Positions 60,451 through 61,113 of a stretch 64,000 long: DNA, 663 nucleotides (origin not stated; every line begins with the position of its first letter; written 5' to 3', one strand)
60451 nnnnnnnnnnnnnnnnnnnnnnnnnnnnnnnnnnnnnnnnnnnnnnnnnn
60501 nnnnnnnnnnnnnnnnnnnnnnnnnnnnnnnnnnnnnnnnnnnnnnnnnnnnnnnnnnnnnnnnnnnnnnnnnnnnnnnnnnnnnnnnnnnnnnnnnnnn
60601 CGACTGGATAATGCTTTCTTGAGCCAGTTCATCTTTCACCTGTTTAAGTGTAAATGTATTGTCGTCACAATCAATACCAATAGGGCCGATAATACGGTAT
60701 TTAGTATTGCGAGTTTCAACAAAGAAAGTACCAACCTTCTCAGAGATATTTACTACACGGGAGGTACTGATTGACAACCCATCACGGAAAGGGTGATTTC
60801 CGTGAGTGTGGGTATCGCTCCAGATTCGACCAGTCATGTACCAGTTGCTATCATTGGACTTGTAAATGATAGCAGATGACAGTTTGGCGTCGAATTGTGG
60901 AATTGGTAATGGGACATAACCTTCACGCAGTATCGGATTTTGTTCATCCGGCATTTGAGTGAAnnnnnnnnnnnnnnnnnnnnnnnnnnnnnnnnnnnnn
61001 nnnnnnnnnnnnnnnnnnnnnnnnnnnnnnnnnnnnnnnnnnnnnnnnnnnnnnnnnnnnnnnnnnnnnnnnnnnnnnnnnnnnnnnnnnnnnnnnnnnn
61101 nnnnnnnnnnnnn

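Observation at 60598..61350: ProQ/FinO-domain-like RNA-binding protein in a phage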

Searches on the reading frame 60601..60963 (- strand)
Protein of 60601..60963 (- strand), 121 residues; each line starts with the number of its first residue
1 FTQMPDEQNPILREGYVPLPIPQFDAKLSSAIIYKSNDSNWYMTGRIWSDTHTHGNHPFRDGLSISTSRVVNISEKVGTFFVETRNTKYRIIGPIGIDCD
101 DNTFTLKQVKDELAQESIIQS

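Call 18: search_protein_families(library=pfam, proteins=[window:60601-60963:-], max_evalue=10)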
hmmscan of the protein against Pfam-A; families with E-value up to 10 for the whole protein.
seq(121 aa): 0 families
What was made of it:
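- On Enterobacterial ProQ (orthologue-level): The C-terminal part alone gives no Pfam hit (call 18).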

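Call 24: find_homologous_proteins(query=A2, max_evalue=0.01)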
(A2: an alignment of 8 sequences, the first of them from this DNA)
Query A2 (8 sequences) (106 aa, profile of the alignment): 15 proteins with E <= 0.01 among 224 candidates.
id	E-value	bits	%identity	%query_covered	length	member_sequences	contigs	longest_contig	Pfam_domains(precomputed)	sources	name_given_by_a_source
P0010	8.4e-15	72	46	66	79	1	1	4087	-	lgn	-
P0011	3.7e-14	70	42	69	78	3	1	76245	-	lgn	-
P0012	4.7e-14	70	46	66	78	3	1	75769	-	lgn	-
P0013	7.5e-14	69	49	64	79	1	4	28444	-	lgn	-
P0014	6.5e-13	66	41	69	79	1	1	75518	-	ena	-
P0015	9.0e-13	66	49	66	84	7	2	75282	-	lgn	-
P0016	2.3e-12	64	46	66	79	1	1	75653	-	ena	-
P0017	2.0e-11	61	45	66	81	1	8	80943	-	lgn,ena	-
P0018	6.3e-11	60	51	46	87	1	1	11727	-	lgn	-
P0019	1.8e-10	58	44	68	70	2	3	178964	-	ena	-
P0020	3.0e-10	58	47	48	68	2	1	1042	-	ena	-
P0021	6.4e-10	57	47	50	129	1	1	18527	-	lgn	-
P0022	2.6e-9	55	41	66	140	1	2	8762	-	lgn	-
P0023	1.2e-8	52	48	45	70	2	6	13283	-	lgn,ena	-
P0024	2.8e-6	45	41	59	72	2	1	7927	-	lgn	-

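Call 34: search_solved_structures(query=A3, max_evalue=10, show_alignments=2)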
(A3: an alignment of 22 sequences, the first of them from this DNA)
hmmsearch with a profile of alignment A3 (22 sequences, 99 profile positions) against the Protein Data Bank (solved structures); distinct sequences matched with E-value up to 10: 4.
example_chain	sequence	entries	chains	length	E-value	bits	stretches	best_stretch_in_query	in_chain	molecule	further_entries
4qkv_A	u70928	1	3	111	0.33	13.9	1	47-90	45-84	Polymerase I and transcript release factor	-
9egn_A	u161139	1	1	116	0.37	13.8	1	47-89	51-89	Caveolae-associated protein 1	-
1txu_A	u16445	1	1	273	1.4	12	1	34-84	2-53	Rab5 GDP/GTP exchange factor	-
2auk_A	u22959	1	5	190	1.5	11.8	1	43-79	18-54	DNA-directed RNA polymerase beta' chain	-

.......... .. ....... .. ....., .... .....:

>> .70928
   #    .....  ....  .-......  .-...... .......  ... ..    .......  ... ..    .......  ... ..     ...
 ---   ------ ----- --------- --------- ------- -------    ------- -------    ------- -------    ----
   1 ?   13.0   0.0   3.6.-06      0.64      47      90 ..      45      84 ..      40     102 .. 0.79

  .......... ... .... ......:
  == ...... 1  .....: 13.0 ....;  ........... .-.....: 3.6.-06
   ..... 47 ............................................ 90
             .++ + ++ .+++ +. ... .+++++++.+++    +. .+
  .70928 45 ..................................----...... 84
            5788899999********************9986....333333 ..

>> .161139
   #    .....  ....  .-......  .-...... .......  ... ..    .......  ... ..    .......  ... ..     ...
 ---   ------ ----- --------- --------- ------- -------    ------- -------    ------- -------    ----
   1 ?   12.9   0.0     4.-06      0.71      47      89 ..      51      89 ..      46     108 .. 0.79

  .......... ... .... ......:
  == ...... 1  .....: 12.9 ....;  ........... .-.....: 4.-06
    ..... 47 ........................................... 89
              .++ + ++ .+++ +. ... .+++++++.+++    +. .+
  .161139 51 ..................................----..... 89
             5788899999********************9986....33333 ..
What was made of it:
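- Tried and rejected: The profile of the C-terminal domain found nothing meaningful in PDB sequences; the best hits were coiled-coil matches to the C-terminal helix at E about 0.3 (call 34).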

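Call 38: find_encoding_contigs(protein=P0011, flank=5000, max_places=2)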
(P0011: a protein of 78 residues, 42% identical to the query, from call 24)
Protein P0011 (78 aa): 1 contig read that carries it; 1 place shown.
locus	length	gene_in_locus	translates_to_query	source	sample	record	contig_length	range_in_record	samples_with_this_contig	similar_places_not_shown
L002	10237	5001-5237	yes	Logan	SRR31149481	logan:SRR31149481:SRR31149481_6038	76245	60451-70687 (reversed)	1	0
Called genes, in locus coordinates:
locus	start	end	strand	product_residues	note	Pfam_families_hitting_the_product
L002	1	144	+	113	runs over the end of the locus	-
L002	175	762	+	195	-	-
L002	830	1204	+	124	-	-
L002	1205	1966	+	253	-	PF13391:HNH_2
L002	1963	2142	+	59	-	-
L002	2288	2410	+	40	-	-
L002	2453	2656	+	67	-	-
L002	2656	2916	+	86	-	PF01258:zf-dskA_traR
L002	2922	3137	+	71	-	-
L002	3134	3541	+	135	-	-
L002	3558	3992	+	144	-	-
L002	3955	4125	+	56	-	-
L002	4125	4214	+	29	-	-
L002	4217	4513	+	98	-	PF24886:DUF7740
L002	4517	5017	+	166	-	-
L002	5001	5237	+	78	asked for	-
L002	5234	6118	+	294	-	PF13793:Pribosyltran_N (weak), PF00156:Pribosyltran, PF14572:Pribosyl_synth (weak)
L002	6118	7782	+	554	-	PF04095:NAPRTase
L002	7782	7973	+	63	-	-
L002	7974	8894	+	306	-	PF03741:TerC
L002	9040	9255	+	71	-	-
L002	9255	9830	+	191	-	PF02342:TerD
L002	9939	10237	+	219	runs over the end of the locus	PF02342:TerD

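Call 41: search_dna_similar(query=window:60601-60900:-, collection=phages, mode=protein, max_evalue=0.01, max_rows=60, rows=spread)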
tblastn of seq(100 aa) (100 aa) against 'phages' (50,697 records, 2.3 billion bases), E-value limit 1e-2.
Records with a match: 171; places in all: 171; records where one place covers at least 80% of the query: 8.
Best place of each record, by identity: 95-99% 2; <60% 169.
By first word of the organism name: Klebsiella 134; Salmonella 8; Proteus 8; Cronobacter 6; Pectobacterium 4; Raoultella 4; Pantoea 2; phage 1; Escherichia 1; Klebseilla 1; and 2 more.
By host as written in the record: Klebsiella pneumoniae 23; Klebsiella pneumoniae MRSN414780 10; - 7; Raoultella planticola K59 (synonym: Klebsiella planticola) 7; Klebsiella aerogenes 6; Klebsiella pneumoniae ATCC 13883 6; Klebsiella sp. 2609 5; Klebsiella sp. 5; and 53 more.
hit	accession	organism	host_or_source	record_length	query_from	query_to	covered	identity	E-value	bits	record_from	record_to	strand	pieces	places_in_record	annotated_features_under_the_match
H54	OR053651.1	Salmonella phage PKM.Hi.22.6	Salmonella sp.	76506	1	100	100%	97.0%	2e-60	203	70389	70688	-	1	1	hypothetical protein (x2)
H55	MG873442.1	Salmonella phage SE131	Salmonella enterica subsp. enterica ...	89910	3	87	85%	46.0%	5e-14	71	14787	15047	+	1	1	hypothetical protein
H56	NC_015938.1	Salmonella phage 7-11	Salmonella enterica subsp. enterica ...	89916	3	87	85%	46.0%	5e-14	71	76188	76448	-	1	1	hypothetical protein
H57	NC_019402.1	Cronobacter phage vB_CsaP_GAP52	Cronobacter sakazakii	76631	5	82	78%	45.6%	6e-11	62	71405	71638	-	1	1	hypothetical protein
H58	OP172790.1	Escherichia phage ECO319P1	Shigella flexneri DA319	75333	1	74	74%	43.4%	3e-12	66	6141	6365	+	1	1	hypothetical protein (x2)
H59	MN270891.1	Pectobacterium phage Wc4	Pectobacterium carotovorum subsp. ...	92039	2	71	70%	37.5%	3e-5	46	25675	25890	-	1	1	hypothetical protein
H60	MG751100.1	Klebsiella phage KP1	Klebsiella pneumoniae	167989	2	71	70%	36.6%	3e-4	43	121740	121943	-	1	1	hypothetical protein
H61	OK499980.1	Klebsiella phage vB_KaeM_LilPanda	Klebsiella aerogenes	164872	2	71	70%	36.6%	5e-4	43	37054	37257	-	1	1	hypothetical protein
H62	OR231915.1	Klebsiella phage pzk-kv4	Klebsiella variicola kv4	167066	2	71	70%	36.6%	5e-4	43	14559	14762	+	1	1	hypothetical protein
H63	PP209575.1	Klebsiella phage vB_KpnM_W1W2-10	Klebsiella pneumoniae KBN10P05309 ...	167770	2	71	70%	36.6%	5e-4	43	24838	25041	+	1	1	record has no annotation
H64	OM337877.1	Klebsiella phage KP185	Klebsiella quasipneumoniae CEMTC 1756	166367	2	71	70%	36.6%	5e-4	43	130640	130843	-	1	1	hypothetical protein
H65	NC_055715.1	Klebsiella phage KPV15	Klebsiella pneumoniae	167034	2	71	70%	36.6%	5e-4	43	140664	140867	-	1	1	hypothetical protein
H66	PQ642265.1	Raoultella phage Ra_O-2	Raoultella ornithinolytica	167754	2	71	70%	36.6%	5e-4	43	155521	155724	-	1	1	R1_255: hypothetical protein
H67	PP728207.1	Klebsiella phage vB_KpnM_W14-2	Klebsiella pneumoniae ATCC 13883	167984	2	71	70%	36.6%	5e-4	43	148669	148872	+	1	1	record has no annotation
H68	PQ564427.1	Raoultella phage Ra_O-1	Raoultella ornithinolytica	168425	2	71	70%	36.6%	5e-4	43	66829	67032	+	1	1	hypothetical protein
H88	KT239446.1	Klebsiella phage JD18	-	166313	2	71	70%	36.6%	5e-4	43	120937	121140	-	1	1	hypothetical protein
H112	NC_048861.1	Proteus phage Privateer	Proteus mirabilis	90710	22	71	50%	49.0%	5e-8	54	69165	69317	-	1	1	hypothetical protein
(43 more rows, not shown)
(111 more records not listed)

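Call 45: get_annotated_region(hit=H56, flank=3500)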
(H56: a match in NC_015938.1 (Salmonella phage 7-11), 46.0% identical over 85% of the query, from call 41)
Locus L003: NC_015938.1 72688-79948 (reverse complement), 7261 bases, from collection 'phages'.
description: Salmonella phage 7-11, complete genome.
organism: Salmonella phage 7-11 (NCBI taxid 1054968)
taxonomy: Viruses; Duplodnaviria; Heunggongvirae; Uroviricota; Caudoviricetes; Grimontviridae; Moazamivirus; Moazamivirus 711
host: Salmonella enterica subsp. enterica serovar Newport; source: -; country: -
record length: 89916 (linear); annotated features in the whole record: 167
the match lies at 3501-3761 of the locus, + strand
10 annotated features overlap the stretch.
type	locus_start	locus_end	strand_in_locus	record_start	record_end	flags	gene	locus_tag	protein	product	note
CDS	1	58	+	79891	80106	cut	-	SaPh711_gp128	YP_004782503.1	hypothetical protein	-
CDS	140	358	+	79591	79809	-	-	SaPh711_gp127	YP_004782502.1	hypothetical protein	-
CDS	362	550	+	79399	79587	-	-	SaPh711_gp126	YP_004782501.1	hypothetical protein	-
CDS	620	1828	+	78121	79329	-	-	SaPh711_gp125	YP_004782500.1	ATPase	similar to Enterococcus phage phiEF24C hypothetical protein EFP_gp215 in YP_001504324.1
CDS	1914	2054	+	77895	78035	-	-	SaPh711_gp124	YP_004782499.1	hypothetical protein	similar to Enterobacteria phage EPS7 hypothetical protein AGC_0087 in YP_001837010.1 and Enterobacteria phage T5 ...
CDS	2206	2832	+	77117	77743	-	-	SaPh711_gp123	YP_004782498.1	hypothetical protein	similar to Enterobacteria phage EPS7 hypothetical protein AGC_0087 in YP_001837010.1 and Enterobacteria phage T5 ...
CDS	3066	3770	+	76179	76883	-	-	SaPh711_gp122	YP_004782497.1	hypothetical protein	similar to Erwinia phage phiEa21-4 hypothetical protein Ea21-4_gp115 in YP_002456139.1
CDS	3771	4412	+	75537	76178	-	-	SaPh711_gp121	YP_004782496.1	tail fiber protein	similar to Enterobacteria phage EPS7 hypothetical protein AGC_0094 in YP_001837017.1 and Enterobacteria phage T5 ...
CDS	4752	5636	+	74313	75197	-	-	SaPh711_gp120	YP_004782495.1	ribose-phosphate pyrophosphokinase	similar to Enterobacteria phage Felix 01 putative ribose-phosphate pyrophosphokinase in NP_945016.1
CDS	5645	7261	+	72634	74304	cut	-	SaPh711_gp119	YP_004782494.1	nicotinamide phosphoribosyl transferase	similar to Staphylococcus phage K nicotinamide phosphoribosyl transferase in YP_024539.1 and Enterobacteria phage WV8 ...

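Call 48: search_protein_representatives(alignment_id=A3)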
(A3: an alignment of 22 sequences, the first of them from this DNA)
Query: 22 sequences, 99 profile positions. Proteins with E-value up to 0.001 (for the whole library): 220; up to 1e-10: 41; up to 1e-30: 2. The best 150 are listed.
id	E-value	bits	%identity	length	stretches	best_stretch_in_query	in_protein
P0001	3.1e-34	132.8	-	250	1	2-99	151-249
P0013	6.3e-31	122.2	-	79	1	1-78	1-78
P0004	3.0e-26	107.1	-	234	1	3-86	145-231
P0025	5.9e-23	96.6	-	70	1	1-71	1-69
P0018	3.4e-22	94.1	-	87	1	2-71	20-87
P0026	2.5e-21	91.4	-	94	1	2-83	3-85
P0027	8.2e-20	86.5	-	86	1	2-76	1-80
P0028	8.3e-19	83.3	-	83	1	12-77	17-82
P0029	2.4e-18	81.8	-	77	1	2-73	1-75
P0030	7.6e-18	80.2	-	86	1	3-72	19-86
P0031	4.5e-17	77.7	-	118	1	14-70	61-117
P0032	6.7e-17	77.2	-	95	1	14-71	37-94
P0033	2.0e-16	75.6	-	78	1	18-71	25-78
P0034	6.8e-16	73.9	-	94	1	18-73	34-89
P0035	9.9e-16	73.4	-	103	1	3-92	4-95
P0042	9.1e-15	70.3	-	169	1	16-72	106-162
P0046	5.2e-14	67.9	-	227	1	2-76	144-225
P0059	3.4e-11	58.8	-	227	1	13-78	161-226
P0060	4.0e-11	58.6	-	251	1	4-73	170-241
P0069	2.5e-09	52.9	-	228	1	16-76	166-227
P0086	1.2e-07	47.5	-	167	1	21-72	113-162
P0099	1.5e-06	44.0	-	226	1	3-71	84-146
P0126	1.5e-05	40.8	-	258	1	13-80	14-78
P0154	5.4e-05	39.0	-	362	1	3-83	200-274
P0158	6.0e-05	38.8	-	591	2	17-81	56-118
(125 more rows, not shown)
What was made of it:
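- The beta-domain stands alone in most of the 220 representatives (call 48).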

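Call 49: search_protein_families(library=pfam, proteins=[P0046, P0059, P0060, P0069, P0042, P0086, P0099, P0154, P0158, P0126], max_evalue=0.01)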
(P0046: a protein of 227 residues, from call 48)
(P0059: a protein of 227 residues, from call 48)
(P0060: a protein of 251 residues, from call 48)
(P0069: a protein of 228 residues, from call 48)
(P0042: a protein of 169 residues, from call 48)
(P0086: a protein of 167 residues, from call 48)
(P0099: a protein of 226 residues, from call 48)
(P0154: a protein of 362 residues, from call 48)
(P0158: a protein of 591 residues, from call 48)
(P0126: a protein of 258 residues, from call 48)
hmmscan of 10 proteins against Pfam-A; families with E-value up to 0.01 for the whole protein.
P0046 (227 aa): 1 family
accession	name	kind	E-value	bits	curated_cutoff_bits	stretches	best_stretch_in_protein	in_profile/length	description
PF04352.18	ProQ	-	6.9e-11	42.5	27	1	14-101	6-98/109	ProQ/FINO family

P0059 (227 aa): 1 family
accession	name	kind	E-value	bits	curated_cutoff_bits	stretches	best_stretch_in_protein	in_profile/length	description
PF04352.18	ProQ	-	2.2e-11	44.1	27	1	18-102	9-98/109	ProQ/FINO family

P0060 (251 aa): 0 families

P0069 (228 aa): 1 family
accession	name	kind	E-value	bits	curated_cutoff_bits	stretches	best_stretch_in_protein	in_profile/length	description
PF04352.18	ProQ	-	1.3e-11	44.8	27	1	18-109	8-104/109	ProQ/FINO family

P0042 (169 aa): 0 families

P0086 (167 aa): 0 families

P0099 (226 aa): 0 families

P0154 (362 aa): 2 families
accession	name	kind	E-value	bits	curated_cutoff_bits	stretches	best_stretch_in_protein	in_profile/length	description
PF21934.1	Yop-YscD_ppl_3rd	-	1.1e-05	25.6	24.3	0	202-247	12-55/64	YscD/CdsD-like Bon-like domain 3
PF22275.1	DUF6957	-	0.0058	16.7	27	1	213-263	49-98/112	Domain of unknown function (DUF6957)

P0158 (591 aa): 0 families

P0126 (258 aa): 1 family
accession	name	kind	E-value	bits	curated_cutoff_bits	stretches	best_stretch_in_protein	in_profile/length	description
PF16473.11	Rv2179c-like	-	2e-27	96.5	27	1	78-251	2-173/177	3'-5' exoribonuclease Rv2179c-like domain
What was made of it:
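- On ProQ/FinO domain family (Pfam PF04352): Homologues P0046, P0059 and P0069 score 42-45 bits (call 49).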

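Call 70: predict_structure(alignment_id=A3)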
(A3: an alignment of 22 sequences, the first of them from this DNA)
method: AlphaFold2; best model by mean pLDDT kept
length: 100 residues; sequences in the alignment: 22
mean_pLDDT: 92.3   pTM: 0.83
mean pLDDT of the five models: 92.3, 91.9, 91.2, 90.8, 90.4
residues with pLDDT >= 90: 81; 70-90: 15; 50-70: 4; < 50: 0
segments of 3 or more residues with pLDDT < 50: none
pLDDT, mean of each block of 10 residues (from residue 1): 95 93 97 91 97 95 96 90 89 79
secondary structure, 60 per line:
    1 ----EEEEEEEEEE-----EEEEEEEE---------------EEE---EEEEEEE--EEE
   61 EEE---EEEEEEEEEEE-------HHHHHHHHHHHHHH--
elements in order: E5-14 E20-27 E43-45 E49-55 E58-63 E67-77 H85-98

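Call 75: fold_search(model_id=the predicted structure, library=viral)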
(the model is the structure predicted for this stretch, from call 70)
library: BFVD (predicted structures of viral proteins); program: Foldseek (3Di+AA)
matches with E <= 10: 556; with E <= 0.001: 15
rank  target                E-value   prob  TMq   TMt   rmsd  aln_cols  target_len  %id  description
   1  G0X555                7.4e-09  1.00  0.69  0.30   1.3        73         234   48  ProQ/FinO domain-containing protein [Salmonella phage 7-11]
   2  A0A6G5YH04            2.2e-06  1.00  0.64  0.84   3.5        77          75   36  (no name in the UniProt tables at hand)
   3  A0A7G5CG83            1.1e-05  1.00  0.59  0.81   2.3        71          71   42  Uncharacterized protein [Proteus phage Vb_PmiP-P59]
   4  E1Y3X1                1.4e-05  1.00  0.58  0.69   6.3        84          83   33  Uncharacterized protein [Pantoea phage LIMElight]
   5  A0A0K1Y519            4.0e-05  1.00  0.54  0.48   4.6        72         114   36  Uncharacterized protein [Klebsiella phage JD18]
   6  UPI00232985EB         5.1e-05  1.00  0.55  0.76   4.6        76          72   26  (no name look-up for this kind of identifier)
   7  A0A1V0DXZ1            9.6e-05  1.00  0.55  0.46   4.2        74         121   24  Uncharacterized protein [Yersinia phage fHe-Yen9-01]
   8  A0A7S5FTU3            2.1e-04  1.00  0.54  0.53   3.0        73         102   25  (no name in the UniProt tables at hand)
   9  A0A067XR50            2.6e-04  1.00  0.59  0.88   1.7        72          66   25  (no name in the UniProt tables at hand)
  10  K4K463                3.1e-04  1.00  0.48  0.48   8.8        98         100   22  Uncharacterized protein [Caulobacter phage phiCbK]
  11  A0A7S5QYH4            3.9e-04  1.00  0.59  0.54   1.7        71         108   24  Uncharacterized protein [Rhizobium phage RHph_Y1_20]
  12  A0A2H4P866            5.8e-04  1.00  0.49  0.51   5.0        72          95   28  Uncharacterized protein [Pseudomonas phage ventosus]
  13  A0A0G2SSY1            8.3e-04  1.00  0.55  0.60   4.8        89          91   22  Uncharacterized protein [Proteus phage vB_PmiM_Pm5461]
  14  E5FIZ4                9.9e-04  1.00  0.53  0.48   2.6        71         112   25  Uncharacterized protein cd.1 [Escherichia phage vB_EcoM_VR7]
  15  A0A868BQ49            9.9e-04  1.00  0.52  0.49   3.6        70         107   24  (no name in the UniProt tables at hand)
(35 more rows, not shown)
